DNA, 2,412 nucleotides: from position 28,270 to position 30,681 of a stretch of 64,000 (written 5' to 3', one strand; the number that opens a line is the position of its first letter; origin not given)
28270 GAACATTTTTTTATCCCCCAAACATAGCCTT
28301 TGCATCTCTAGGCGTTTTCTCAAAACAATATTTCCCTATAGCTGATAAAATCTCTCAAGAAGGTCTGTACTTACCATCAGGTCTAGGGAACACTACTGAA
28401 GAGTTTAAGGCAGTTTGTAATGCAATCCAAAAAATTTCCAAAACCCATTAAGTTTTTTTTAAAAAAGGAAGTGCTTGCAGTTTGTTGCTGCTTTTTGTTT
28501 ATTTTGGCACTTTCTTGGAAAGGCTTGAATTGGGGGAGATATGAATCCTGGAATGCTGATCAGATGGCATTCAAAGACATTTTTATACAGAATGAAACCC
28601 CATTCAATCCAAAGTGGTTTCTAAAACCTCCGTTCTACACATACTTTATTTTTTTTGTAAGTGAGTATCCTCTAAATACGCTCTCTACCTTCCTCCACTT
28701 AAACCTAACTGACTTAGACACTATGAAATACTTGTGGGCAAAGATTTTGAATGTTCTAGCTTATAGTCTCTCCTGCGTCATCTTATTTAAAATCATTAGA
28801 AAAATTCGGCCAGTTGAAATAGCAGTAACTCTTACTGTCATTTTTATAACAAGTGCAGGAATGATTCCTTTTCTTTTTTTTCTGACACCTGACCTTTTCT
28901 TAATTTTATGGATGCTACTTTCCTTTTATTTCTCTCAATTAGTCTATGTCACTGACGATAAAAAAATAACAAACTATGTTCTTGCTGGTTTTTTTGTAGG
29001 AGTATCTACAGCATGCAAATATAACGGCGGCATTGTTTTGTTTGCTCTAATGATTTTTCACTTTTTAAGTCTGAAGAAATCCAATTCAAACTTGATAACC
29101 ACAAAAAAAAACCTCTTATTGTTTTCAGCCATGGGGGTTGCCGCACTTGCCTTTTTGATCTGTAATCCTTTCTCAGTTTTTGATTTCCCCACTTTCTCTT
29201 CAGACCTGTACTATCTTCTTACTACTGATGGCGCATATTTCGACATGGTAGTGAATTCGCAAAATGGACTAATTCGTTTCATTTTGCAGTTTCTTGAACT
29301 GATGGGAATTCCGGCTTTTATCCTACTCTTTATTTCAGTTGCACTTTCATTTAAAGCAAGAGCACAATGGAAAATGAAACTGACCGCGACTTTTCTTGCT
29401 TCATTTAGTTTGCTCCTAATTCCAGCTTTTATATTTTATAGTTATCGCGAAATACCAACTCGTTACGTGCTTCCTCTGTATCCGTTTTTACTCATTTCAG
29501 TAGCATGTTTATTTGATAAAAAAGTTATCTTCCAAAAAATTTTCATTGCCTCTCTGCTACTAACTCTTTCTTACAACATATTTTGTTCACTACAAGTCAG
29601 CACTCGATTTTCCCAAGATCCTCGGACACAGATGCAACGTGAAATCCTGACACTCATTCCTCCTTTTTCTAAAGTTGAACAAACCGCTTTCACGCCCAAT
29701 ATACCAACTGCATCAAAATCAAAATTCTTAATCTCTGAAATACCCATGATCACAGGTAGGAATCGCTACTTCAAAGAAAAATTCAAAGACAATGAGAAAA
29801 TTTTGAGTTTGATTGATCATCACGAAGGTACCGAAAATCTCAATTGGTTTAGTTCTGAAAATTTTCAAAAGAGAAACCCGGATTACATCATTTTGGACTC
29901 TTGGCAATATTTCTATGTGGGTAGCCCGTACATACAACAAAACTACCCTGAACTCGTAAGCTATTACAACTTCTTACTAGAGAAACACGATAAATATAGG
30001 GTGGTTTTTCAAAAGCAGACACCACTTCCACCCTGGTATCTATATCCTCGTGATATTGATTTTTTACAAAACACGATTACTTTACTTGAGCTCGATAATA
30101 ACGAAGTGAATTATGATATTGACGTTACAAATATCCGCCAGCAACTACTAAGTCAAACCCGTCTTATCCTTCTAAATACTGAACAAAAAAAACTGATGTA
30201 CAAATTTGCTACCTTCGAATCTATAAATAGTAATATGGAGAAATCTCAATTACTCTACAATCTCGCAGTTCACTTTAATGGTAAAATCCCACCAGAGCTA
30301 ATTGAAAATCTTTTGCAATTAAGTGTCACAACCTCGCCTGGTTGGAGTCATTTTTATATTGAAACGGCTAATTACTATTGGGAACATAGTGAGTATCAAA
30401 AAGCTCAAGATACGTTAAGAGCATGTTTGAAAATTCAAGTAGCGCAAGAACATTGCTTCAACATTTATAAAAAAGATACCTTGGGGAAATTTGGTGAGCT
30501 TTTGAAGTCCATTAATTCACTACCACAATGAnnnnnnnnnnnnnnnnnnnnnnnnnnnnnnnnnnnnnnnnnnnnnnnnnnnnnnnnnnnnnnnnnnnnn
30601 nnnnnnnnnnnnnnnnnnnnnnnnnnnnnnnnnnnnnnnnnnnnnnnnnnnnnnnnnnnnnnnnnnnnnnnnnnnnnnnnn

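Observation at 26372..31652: Arn/PMT-like lipid-linked sugar module: SDR + DegT aminotransferase + Dpm1/ArnC-like GT2 + GT-C membrane transferase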

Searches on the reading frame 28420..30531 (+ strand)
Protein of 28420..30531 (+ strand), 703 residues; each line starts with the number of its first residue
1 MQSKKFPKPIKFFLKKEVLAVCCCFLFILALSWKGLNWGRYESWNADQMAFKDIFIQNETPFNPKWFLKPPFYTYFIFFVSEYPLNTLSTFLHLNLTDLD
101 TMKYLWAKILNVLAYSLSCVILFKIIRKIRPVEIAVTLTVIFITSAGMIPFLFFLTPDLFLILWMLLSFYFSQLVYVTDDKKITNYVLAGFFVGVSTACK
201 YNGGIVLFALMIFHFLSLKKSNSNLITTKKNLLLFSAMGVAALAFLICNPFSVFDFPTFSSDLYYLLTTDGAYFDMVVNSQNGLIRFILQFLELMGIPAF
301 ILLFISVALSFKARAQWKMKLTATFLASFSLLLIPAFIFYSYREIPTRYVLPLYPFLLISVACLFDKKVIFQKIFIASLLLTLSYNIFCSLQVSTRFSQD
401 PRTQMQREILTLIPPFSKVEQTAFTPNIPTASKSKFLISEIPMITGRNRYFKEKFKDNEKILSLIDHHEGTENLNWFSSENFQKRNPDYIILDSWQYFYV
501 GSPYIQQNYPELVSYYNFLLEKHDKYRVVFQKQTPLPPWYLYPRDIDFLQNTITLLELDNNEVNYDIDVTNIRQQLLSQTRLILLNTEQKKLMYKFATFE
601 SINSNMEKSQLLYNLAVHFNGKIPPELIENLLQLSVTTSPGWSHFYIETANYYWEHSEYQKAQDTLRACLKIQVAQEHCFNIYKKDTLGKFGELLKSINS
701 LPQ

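Call 4: search_protein_families(library=pfam, proteins=[window:28420-30531:+], max_evalue=0.01)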
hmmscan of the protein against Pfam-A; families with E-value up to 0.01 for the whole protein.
window:28420-30531:+ (703 aa): 1 family
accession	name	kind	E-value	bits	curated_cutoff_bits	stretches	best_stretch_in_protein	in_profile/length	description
PF13231.12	PMT_2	-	4.4e-08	33.9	26.1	1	109-242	26-153/160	Dolichyl-phosphate-mannose-protein mannosyltransferase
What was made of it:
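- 28420..30531 (+): GT-C fold membrane glycosyltransferase (703 aa). It has about 11 TM helices (1-412), a conserved alpha/beta domain (about 415-560) and a C-terminal helical-repeat (TPR-like) extension (about 570-703). Proposed role: transfers the sugar from polyprenyl phosphate to an extracytoplasmic acceptor. Pfam PMT_2 33.9 bits (call 4).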

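Call 6: search_protein_families(library=ncbifam, proteins=[window:28420-30531:+], max_evalue=0.001)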
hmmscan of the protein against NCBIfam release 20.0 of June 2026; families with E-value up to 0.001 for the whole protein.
window:28420-30531:+ (703 aa): 1 family
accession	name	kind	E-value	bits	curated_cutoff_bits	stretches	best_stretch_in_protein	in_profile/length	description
NF047440.1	LA3751_2_3_fam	subfamily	0.00037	19.4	200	1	103-393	97-385/460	LA_3751/LA_3752 family putative glycosyltransferase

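Call 9: find_homologous_proteins(query=window:28420-30531:+)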
Query window:28420-30531:+ (703 aa): 1 proteins with E <= 0.001 among 8000 candidates.
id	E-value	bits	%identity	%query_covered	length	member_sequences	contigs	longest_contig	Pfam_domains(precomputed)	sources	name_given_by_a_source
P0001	0.0e+0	1585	100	100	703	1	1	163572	PF13231.13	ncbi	ncbi:MAG: glycosyltransferase family 39 protein [Patescibacteria group bacterium]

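Call 11: find_encoding_contigs(protein=P0001, flank=10000, max_places=4)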
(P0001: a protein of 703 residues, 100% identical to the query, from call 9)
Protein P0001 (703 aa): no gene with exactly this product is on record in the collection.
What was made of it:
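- Tried and rejected: Nothing was on record (call 11).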

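Call 14: search_solved_structures(query=window:28420-30531:+, max_evalue=1, show_alignments=2)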
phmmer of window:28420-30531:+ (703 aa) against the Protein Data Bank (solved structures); distinct sequences matched with E-value up to 1: 0.
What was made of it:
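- On GT39 protein O-mannosyltransferases (Pfam PMT, PF02366): No PDB sequence hit at all (call 14).
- On ArnT (GT83): No phmmer hit to any PDB chain at E<=1 (call 14).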

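Call 17: search_protein_representatives(protein=window:28420-30531:+)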
Query: 703 residues. Proteins with E-value up to 0.001 (for the whole library): 1121; up to 1e-10: 212; up to 1e-30: 74. The best 150 are listed.
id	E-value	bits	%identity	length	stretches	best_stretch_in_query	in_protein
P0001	0.0e+00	1585.4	100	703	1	1-703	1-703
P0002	3.4e-94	333.3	35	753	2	14-566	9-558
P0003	1.1e-90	321.7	38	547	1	26-556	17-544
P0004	1.2e-88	314.9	32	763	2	12-562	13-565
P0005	2.7e-88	313.8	35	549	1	26-556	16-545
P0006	1.1e-85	305.1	34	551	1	25-556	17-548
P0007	2.2e-83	297.6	33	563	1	21-558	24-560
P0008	3.2e-77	277.2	32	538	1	29-560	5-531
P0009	7.3e-77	276.0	30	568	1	23-561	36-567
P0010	5.3e-74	266.5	30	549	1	30-557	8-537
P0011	1.2e-71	258.8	31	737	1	45-558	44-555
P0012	2.3e-71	257.8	31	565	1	26-559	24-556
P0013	2.2e-70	254.6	29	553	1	30-557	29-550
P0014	2.4e-70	254.5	31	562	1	19-557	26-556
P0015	2.4e-70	254.5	33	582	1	27-557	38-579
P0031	6.6e-61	223.2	31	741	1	17-561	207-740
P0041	4.7e-48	180.8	30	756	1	16-557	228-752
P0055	6.5e-41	157.2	28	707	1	23-556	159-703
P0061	4.2e-35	138.0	27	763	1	6-557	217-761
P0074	7.1e-31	124.0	26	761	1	26-557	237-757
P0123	6.3e-18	81.2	27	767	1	28-439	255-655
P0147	8.3e-15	70.9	28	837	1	23-418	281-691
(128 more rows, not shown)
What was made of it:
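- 28420..30531 (+): The family has 1121 HMMER hits (call 17).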

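Call 18: search_protein_families(library=pfam, proteins=[P0031, P0041, P0055, P0061, P0074, P0123, P0147, P0002, P0004, P0003], max_evalue=0.001)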
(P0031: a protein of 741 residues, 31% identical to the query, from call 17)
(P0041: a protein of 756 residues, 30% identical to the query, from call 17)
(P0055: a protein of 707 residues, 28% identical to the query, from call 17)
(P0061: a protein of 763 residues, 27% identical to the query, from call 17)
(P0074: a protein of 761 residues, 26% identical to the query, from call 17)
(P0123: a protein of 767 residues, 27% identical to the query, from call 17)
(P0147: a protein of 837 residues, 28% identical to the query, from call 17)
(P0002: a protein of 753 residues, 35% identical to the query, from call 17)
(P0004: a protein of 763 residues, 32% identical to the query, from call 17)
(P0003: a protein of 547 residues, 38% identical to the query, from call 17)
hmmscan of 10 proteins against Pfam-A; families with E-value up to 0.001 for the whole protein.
P0031 (741 aa): 2 families
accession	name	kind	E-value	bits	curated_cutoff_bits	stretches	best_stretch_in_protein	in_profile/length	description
PF13231.12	PMT_2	-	5.7e-12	46.6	26.1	1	294-426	26-153/160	Dolichyl-phosphate-mannose-protein mannosyltransferase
PF02366.24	PMT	-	6.1e-10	39.5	22.7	1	281-426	74-230/245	Dolichyl-phosphate-mannose-protein mannosyltransferase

P0041 (756 aa): 1 family
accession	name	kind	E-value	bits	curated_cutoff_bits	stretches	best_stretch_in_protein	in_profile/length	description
PF13231.12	PMT_2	-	1.3e-07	32.4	26.1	1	309-415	25-129/160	Dolichyl-phosphate-mannose-protein mannosyltransferase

P0055 (707 aa): 2 families
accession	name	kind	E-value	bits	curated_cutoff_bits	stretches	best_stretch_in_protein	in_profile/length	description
PF13231.12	PMT_2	-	9.8e-10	39.3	26.1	1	249-378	27-154/160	Dolichyl-phosphate-mannose-protein mannosyltransferase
PF02366.24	PMT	-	8.6e-07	29.2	22.7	1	238-388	77-233/245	Dolichyl-phosphate-mannose-protein mannosyltransferase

P0061 (763 aa): 1 family
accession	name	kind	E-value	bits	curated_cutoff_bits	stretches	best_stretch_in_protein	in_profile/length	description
PF13231.12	PMT_2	-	2e-09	38.3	26.1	1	324-436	35-145/160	Dolichyl-phosphate-mannose-protein mannosyltransferase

P0074 (761 aa): 1 family
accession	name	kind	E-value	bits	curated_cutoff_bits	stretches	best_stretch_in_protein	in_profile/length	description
PF13231.12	PMT_2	-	2e-08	35.1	26.1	1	338-420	51-133/160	Dolichyl-phosphate-mannose-protein mannosyltransferase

P0123 (767 aa): 3 families
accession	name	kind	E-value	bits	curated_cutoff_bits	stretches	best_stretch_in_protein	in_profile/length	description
PF13231.12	PMT_2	-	8e-20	72.1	26.1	1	328-464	22-152/160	Dolichyl-phosphate-mannose-protein mannosyltransferase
PF02366.24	PMT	-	2.7e-12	47.2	22.7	1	327-469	82-230/245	Dolichyl-phosphate-mannose-protein mannosyltransferase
PF02516.20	STT3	-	5.6e-05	23.3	24.5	1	335-445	104-219/405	Oligosaccharyl transferase STT3, N-terminal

P0147 (837 aa): 2 families
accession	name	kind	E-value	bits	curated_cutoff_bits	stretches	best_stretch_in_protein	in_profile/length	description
PF13231.12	PMT_2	-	5.6e-14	53.1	26.1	1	368-518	20-159/160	Dolichyl-phosphate-mannose-protein mannosyltransferase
PF02366.24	PMT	-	1.5e-10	41.5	22.7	1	364-522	77-231/245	Dolichyl-phosphate-mannose-protein mannosyltransferase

P0002 (753 aa): 1 family
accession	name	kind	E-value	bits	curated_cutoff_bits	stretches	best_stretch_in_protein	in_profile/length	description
PF13231.12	PMT_2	-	1.6e-06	28.8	26.1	1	101-223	25-144/160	Dolichyl-phosphate-mannose-protein mannosyltransferase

P0004 (763 aa): 2 families
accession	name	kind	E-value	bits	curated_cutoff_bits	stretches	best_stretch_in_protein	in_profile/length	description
PF13231.12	PMT_2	-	4.3e-16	60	26.1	1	114-245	28-155/160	Dolichyl-phosphate-mannose-protein mannosyltransferase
PF02366.24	PMT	-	1.1e-08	35.4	22.7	1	106-243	81-227/245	Dolichyl-phosphate-mannose-protein mannosyltransferase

P0003 (547 aa): 1 family
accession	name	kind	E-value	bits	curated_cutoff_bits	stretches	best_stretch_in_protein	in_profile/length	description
PF13231.12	PMT_2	-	1.8e-07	32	26.1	1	99-229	25-155/160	Dolichyl-phosphate-mannose-protein mannosyltransferase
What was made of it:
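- On GT39 protein O-mannosyltransferases (Pfam PMT, PF02366): Some family members do reach 29-47 bits (call 18).
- Tried and rejected: Pfam found only PMT/PMT_2 domains and no GT2 (call 18).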

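Call 21: find_related_loci(query=A1, collection=genome_contigs, flank=8000)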
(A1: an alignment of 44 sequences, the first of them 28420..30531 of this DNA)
Query A1 (703 aa) in genome_contigs; peptide patterns used: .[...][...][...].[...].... (x = any residue, [..] = any of these).
224 stretches matched a pattern; 136 encode a relative of the query (tblastn E <= 1e-3); the best 80 are kept; 78 distinct loci.
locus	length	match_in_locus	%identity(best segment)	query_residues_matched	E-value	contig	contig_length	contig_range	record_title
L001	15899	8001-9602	35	11-556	3e-94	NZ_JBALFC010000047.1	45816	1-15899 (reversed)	MAG: Nostoc sp. isolate P9119 bin 5 NODE_80_length_45816_cov_36.453074, whole genome shotgun sequence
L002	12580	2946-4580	35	15-555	1e-91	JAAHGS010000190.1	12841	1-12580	MAG: Symploca sp. SIO2E9 2E9_NODE_190, whole genome shotgun sequence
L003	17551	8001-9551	33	35-556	6e-87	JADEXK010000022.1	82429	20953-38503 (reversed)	Nostocales cyanobacterium LEGE 11386 NODE_45_length_82429_cov_12.4919, whole genome shotgun sequence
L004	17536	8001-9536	33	38-551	1e-81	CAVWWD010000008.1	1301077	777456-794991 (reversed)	MAG: uncultured Candidatus Rokubacteria bacterium isolate MFD00962.bin.2.205 genome assembly, contig: contig_8802, whole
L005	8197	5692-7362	34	2-557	2e-80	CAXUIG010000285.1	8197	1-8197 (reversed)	MAG TPA_asm: uncultured bacterium isolate public_SRR14722086_metawrap_bin.4 genome assembly, contig: public_SRR14722086_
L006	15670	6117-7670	32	34-557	3e-79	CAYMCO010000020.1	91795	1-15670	MAG TPA_asm: uncultured Anaerolineaceae bacterium isolate SRP323688_co1_47 genome assembly, contig: NODE_493_length_9179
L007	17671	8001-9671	32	14-569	4e-79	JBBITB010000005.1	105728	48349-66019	MAG: Microcoleaceae cyanobacterium bin_387 isolate SIS170217_bin_387 NODE_14_length_105728_cov_32.586460, whole genome s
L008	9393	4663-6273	30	21-557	2e-74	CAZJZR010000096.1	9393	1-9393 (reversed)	MAG TPA_asm: uncultured bacterium isolate binchicken_co209_84 genome assembly, contig: NODE_6700_length_9393_cov_12.5251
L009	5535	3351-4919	29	35-557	1e-72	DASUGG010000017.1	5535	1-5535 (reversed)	MAG TPA_asm: Geminicoccaceae bacterium isolate SMAG_U1399 k141_1793331, whole genome shotgun sequence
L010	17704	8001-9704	31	2-556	7e-72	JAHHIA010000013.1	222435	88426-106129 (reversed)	MAG: Scytolyngbya sp. HA4215-MV1 scaffold_33_c1, whole genome shotgun sequence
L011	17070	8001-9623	32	17-559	7e-82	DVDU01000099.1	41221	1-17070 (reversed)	MAG TPA_asm: Oscillatoriaceae cyanobacterium M33_DOE_052 k141_1335526, whole genome shotgun sequence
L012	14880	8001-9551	29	35-557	8e-69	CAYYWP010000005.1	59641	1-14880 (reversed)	MAG TPA_asm: uncultured Candidatus Binatia bacterium isolate SRP237561_co1_359 genome assembly, contig: NODE_672_length_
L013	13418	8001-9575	29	35-561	1e-65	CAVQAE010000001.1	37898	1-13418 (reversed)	MAG: uncultured Gammaproteobacteria bacterium isolate MFD09286.bin.1.248 genome assembly, contig: contig_119739, whole g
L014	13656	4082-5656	29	35-561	1e-65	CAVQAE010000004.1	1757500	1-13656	MAG: uncultured Gammaproteobacteria bacterium isolate MFD09286.bin.1.248 genome assembly, contig: contig_35028, whole ge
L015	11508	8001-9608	29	16-556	4e-65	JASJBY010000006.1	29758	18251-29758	MAG: Gammaproteobacteria bacterium isolate MO_133.B26 MO_133.c_89, whole genome shotgun sequence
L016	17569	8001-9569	30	30-559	3e-65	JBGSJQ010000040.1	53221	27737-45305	MAG: Terrimicrobiaceae bacterium isolate JTS-AC160 k141_523584, whole genome shotgun sequence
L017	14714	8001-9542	30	34-557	7e-64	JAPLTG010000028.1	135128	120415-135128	MAG: Verrucomicrobia bacterium isolate LacPavin_0818_WC45_MAG_58_13 LacPavin_0818_WC45_scaffold_32115, whole genome shot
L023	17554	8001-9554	30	34-561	6e-64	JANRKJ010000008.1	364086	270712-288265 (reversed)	MAG: Terrimicrobiaceae bacterium isolate bins.495 k141_523434, whole genome shotgun sequence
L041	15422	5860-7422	30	34-554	5e-50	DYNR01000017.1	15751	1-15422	MAG TPA_asm: Chthoniobacter flavus isolate SulCav_FS08_3_55_42 SulCav_FS08_3_1531_length_15751_cov_22_494075, whole geno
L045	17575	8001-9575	27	23-555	7e-47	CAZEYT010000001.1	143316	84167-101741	MAG TPA_asm: uncultured Chthoniobacterales bacterium isolate SRP242652_co2_96 genome assembly, contig: NODE_119_length_1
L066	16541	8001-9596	29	14-557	1e-53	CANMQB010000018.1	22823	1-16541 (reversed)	MAG: Spartobacteria bacterium isolate ZE-3nov15-113 genome assembly, contig: ZE-3nov15-C1776, whole genome shotgun seque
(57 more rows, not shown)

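Call 33: predict_structure(alignment_id=A1)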
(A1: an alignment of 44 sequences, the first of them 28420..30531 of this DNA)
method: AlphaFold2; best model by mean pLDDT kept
length: 703 residues; sequences in the alignment: 44
mean_pLDDT: 87.8   pTM: 0.81
mean pLDDT of the five models: 87.8, 86.7, 86.5, 85.9, 83.9
residues with pLDDT >= 90: 448; 70-90: 180; 50-70: 52; < 50: 23
segments of 3 or more residues with pLDDT < 50: 1-3, 562-566, 681-688, 699-703
pLDDT, mean of each block of 10 residues (from residue 1): 51 67 92 93 84 92 87 96 96 94 96 97 95 92 97 95 98 88 92 98 97 93 77 96 98 95 94 79 91 96 93 91 97 94 92 98 78 86 97 96 92 90 87 80 94 97 94 94 95 91 91 94 85 94 93 93 54 81 81 83 79 90 89 85 82 89 85 61 47 54 34
secondary structure, 60 per line:
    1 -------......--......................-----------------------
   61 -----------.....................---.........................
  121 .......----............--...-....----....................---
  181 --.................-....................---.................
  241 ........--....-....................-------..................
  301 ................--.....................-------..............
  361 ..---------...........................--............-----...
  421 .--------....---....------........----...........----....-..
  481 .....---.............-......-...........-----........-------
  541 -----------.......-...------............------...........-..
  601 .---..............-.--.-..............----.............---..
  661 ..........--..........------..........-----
elements in order (helices of 4 or more, strands of 3 or more residues): H8-13 H16-37 H72-92 H96-127 H132-143 H150-153 H158-177 H183-199 H201-220 H224-248 H251-254 H256-275 H283-316 H319-339 H347-362 H372-398 H401-412 E418-421 H430-433 E437-440 H447-454 H459-469 H474-477 H479-485 E489-493 H494-501 H503-508 H510-520 E526-533 E552-558 H569-580 H587-597 H605-618 H625-638 H643-655 H659-670 H673-682 H689-698
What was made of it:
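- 28420..30531 (+): AF2 model pLDDT 87.8 (call 33).
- On GT-C fold glycosyltransferases: AF2 model pLDDT 87.8, pTM 0.81 (call 33).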

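Call 35: fold_search(model_id=the predicted structure, library=pdb)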
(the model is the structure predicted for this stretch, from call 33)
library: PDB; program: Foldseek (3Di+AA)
matches with E <= 10: 442; with E <= 0.001: 21
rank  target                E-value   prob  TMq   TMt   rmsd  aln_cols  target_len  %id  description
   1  9s6s_A                8.8e-07  1.00  0.44  0.54   8.8       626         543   11  Ternary cryo-EM structure of human ALG9 with Dol25-PP-GlcNAc2Man6, Dol25-P-Man and Fab (released 2026-03-18)
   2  9s6t_A                1.2e-06  1.00  0.41  0.56   8.6       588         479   12  Ternary cryo-EM structure of chicken ALG12 with Dol25-PP-GlcNAc2Man7, Dol25-P-Man, and Fab (released 2026-03-18)
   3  9s6u_A                2.3e-06  1.00  0.46  0.56   8.3       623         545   11  Ternary cryo-EM structure of human ALG9 with Dol25-PP-GlcNAc2Man8, Dol25-P-Man and Fab (released 2026-03-18)
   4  7zlg_A                2.1e-05  1.00  0.39  0.41  12.6       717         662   11  Cryo-EM structure of C-mannosyltransferase CeDPY19, in complex with acceptor peptide and bound to CMT2-Fab and anti-Fa (released 2023-01-11)
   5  8b6l_I                3.4e-05  1.00  0.38  0.39  12.8       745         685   10  Subtomogram average of the human Sec61-TRAP-OSTA-translocon (released 2022-12-07)
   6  7oci_F                3.7e-05  1.00  0.39  0.42  12.7       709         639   12  Cryo-EM structure of yeast Ost6p containing oligosaccharyltransferase complex (released 2022-02-16)
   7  7e9s_A                5.8e-05  1.00  0.40  0.34  16.1       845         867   10  Archaeal oligosaccharyltransferase AglB from Archaeoglobus fulgidus in complex with an inhibitory peptide and a dolich (released 2021-09-08)
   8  7zli_A                6.0e-05  1.00  0.38  0.40  12.7       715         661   10  Cryo-EM structure of C-mannosyltransferase CeDPY19, in complex with Dol25-P-Man and bound to CMT2-Fab and anti-Fab nan (released 2023-01-11)
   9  7zlh_A                1.2e-04  1.00  0.37  0.39  12.4       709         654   10  Cryo-EM structure of C-mannosyltransferase CeDPY19, in apo state, bound to CMT2-Fab and anti-Fab nanobody (released 2023-01-11)
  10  8pn9_A                1.5e-04  1.00  0.36  0.38  12.1       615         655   10  Structure of human oligosaccharyltransferase OST-A complex bound to NGI-1 (released 2024-05-08)
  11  5f15                  1.6e-04  1.00  0.40  0.50  10.7       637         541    9  Crystal Structure of ArnT from Cupriavidus metallidurans bound to Undecaprenyl phosphate (released 2016-02-17)
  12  6c26_A                1.7e-04  1.00  0.37  0.40  15.3       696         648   13  The Cryo-EM structure of a eukaryotic oligosaccharyl transferase complex (released 2018-01-31)
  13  3waj                  2.3e-04  1.00  0.36  0.33  18.7       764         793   13  Crystal structure of the Archaeoglobus fulgidus oligosaccharyltransferase (O29867_ARCFU) complex with Zn and sulfate (released 2013-10-30)
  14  3wak                  2.4e-04  1.00  0.39  0.33  16.9       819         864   12  Crystal structure of the Archaeoglobus fulgidus oligosaccharyltransferase (O29867_ARCFU) in the apo form (released 2013-10-30)
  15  6ftg_5                2.6e-04  1.00  0.35  0.38  12.5       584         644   12  Subtomogram average of OST-containing ribosome-translocon complexes from canine rough microsomal membranes (released 2018-03-21)
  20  5ezm                  8.2e-04  1.00  0.38  0.48  10.3       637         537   11  Crystal Structure of ArnT from Cupriavidus metallidurans in the apo state (released 2016-02-17)
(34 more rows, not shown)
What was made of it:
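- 28420..30531 (+): All 21 Foldseek PDB hits with E<=1e-3 are GT-C enzymes (call 35).
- High-confidence model (call 33) whose significant structural neighbours are exclusively GT-C enzymes, including ALG9/12, DPY19, STT3/AglB, ArnT, AftA and Pmt4 (call 35).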
